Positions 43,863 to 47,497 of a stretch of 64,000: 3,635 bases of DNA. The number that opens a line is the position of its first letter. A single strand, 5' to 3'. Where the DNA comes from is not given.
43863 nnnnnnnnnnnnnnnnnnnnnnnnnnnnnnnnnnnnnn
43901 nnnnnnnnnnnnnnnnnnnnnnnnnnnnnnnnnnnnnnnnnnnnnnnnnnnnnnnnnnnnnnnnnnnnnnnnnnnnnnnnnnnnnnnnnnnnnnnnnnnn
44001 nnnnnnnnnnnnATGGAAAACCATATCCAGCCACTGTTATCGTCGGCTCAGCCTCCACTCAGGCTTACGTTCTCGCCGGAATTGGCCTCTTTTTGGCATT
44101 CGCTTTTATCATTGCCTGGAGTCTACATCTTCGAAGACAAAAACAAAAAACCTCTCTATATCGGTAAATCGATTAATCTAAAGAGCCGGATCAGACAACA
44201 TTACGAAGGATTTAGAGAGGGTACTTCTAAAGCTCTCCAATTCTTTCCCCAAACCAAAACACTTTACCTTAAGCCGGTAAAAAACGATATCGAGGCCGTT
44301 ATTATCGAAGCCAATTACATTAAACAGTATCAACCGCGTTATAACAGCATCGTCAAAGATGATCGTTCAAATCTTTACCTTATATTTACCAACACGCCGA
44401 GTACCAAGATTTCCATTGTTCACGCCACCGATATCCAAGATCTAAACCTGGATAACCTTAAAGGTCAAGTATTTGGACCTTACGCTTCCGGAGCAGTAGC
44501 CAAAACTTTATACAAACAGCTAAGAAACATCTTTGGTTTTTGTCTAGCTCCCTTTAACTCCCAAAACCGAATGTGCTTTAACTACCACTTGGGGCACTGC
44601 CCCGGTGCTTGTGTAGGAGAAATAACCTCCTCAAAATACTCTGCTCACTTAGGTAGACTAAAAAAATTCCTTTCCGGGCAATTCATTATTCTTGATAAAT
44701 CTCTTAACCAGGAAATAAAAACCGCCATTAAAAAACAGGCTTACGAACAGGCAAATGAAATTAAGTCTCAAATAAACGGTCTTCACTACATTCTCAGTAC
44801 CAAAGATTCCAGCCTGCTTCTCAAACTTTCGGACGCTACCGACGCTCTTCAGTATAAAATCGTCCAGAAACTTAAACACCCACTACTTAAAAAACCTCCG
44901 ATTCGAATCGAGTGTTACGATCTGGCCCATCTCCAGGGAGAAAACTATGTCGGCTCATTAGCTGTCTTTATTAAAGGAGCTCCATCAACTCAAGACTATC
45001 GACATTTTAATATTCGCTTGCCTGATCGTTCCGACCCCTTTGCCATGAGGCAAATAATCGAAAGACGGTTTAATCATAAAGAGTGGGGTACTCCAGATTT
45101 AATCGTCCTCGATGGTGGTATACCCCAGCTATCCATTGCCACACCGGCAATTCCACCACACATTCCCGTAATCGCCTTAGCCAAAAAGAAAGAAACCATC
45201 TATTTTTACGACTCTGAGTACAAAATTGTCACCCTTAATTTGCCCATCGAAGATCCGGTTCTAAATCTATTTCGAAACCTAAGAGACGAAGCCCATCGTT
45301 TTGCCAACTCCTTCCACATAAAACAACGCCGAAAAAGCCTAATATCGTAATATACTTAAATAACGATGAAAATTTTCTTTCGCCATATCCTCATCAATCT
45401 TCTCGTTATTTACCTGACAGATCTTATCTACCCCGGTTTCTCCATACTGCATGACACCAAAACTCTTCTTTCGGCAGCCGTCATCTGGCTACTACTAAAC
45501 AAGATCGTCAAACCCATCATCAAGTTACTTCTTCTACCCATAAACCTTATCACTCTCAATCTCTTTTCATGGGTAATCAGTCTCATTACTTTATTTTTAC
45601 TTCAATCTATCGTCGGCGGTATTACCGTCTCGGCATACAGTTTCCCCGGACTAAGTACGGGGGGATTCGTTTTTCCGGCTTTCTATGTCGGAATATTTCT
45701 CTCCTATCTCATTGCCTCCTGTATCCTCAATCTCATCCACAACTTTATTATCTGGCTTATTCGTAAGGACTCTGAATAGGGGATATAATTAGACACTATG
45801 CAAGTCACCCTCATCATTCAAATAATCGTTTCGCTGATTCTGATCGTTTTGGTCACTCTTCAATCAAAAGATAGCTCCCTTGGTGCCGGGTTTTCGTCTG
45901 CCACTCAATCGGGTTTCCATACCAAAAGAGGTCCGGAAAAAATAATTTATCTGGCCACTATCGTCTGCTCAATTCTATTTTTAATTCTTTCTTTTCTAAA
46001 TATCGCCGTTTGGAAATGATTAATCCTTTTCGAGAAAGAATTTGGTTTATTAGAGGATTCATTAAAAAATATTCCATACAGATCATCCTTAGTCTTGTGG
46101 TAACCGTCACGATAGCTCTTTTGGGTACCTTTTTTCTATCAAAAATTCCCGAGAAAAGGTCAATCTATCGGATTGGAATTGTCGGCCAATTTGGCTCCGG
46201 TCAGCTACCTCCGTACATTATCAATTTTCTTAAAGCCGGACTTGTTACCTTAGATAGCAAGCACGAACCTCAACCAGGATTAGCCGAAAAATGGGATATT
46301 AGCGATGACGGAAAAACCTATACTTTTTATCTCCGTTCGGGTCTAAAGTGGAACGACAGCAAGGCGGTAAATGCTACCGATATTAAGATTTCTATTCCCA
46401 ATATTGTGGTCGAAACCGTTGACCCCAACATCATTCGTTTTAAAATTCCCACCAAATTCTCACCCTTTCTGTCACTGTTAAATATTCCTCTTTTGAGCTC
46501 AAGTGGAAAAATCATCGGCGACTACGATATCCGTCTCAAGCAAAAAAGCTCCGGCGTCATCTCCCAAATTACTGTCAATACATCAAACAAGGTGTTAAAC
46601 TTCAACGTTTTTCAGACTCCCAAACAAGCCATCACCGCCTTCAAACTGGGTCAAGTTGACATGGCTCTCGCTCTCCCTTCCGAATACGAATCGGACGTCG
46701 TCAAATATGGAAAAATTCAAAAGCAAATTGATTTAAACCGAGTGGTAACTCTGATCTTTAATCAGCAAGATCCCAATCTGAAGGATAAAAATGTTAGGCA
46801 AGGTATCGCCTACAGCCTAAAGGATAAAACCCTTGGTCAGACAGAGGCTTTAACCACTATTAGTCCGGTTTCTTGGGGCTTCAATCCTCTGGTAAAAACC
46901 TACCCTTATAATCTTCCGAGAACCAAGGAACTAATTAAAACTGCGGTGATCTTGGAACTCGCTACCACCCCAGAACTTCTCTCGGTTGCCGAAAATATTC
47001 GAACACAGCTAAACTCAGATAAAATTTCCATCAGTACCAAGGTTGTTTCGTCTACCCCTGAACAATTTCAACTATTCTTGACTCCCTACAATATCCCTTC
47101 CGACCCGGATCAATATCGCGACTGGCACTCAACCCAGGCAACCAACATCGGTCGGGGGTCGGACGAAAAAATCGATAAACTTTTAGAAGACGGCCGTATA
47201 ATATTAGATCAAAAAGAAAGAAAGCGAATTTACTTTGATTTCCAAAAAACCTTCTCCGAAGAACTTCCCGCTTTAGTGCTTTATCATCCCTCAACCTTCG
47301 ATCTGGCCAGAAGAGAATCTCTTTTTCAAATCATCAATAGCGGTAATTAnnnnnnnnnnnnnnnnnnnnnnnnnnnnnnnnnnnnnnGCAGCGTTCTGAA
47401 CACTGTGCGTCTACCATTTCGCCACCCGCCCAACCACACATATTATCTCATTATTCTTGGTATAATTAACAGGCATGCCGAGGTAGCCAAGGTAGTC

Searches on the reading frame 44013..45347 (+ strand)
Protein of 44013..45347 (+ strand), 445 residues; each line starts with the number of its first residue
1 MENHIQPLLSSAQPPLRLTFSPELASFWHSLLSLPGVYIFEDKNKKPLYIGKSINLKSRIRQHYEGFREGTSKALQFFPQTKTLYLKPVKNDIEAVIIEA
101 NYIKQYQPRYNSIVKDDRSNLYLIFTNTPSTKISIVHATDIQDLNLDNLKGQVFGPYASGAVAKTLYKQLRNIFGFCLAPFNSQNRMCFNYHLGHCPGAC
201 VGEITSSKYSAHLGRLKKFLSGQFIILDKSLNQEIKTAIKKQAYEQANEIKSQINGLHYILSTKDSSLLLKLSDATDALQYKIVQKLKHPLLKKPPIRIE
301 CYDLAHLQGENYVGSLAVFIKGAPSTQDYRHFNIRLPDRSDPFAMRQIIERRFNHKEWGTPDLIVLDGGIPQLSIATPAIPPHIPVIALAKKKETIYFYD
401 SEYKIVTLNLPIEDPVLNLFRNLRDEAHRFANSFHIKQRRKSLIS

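Call 43: search_protein_families(library=pfam, proteins=[window:44013-45347:+], max_evalue=0.0001)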
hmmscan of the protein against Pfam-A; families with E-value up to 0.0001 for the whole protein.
window:44013-45347:+ (445 aa): 2 families
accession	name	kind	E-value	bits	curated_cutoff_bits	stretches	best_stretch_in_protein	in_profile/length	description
PF08459.17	UvrC_RNaseH_dom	-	5.9e-35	120.9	22.3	1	292-431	6-158/159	UvrC RNAse H endonuclease domain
PF01541.30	GIY-YIG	-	5.7e-14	52.6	22.6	1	36-111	3-78/78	GIY-YIG catalytic domain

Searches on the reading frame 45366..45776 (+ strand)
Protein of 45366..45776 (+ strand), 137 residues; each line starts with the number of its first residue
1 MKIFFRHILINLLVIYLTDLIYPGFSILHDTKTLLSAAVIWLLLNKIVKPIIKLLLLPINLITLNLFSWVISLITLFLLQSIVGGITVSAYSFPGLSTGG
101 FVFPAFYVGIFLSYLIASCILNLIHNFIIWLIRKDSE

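Call 43: search_protein_families(library=pfam, proteins=[window:45366-45776:+], max_evalue=0.0001)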
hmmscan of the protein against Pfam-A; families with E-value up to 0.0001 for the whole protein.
window:45366-45776:+ (137 aa): 1 family
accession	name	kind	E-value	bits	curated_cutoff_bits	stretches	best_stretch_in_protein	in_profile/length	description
PF04020.18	Phage_holin_4_2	-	1.1e-15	58.6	28.8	1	4-102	3-89/105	Mycobacterial 4 TMS phage holin, superfamily IV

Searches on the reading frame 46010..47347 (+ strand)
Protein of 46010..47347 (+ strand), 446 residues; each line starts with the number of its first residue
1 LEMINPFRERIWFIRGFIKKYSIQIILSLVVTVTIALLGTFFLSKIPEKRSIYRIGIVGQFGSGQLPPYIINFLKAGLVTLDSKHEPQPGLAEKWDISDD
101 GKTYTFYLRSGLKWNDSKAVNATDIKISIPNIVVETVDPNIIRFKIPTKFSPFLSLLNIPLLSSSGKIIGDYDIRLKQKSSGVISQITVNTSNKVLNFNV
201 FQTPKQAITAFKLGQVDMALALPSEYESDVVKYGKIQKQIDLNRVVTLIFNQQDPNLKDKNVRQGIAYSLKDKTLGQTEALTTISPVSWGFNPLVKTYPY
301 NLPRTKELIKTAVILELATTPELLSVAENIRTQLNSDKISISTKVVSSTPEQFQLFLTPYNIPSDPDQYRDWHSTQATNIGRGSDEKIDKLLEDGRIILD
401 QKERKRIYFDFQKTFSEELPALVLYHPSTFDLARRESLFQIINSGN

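Call 43: search_protein_families(library=pfam, proteins=[window:46010-47347:+], max_evalue=0.0001)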
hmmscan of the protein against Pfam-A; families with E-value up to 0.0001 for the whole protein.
window:46010-47347:+ (446 aa): 1 family
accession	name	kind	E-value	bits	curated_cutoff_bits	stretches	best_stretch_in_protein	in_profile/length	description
PF00496.27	SBP_bac_5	-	1.7e-26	93.7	32.4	2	86-137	1-52/368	Bacterial extracellular solute-binding proteins, family 5 Middle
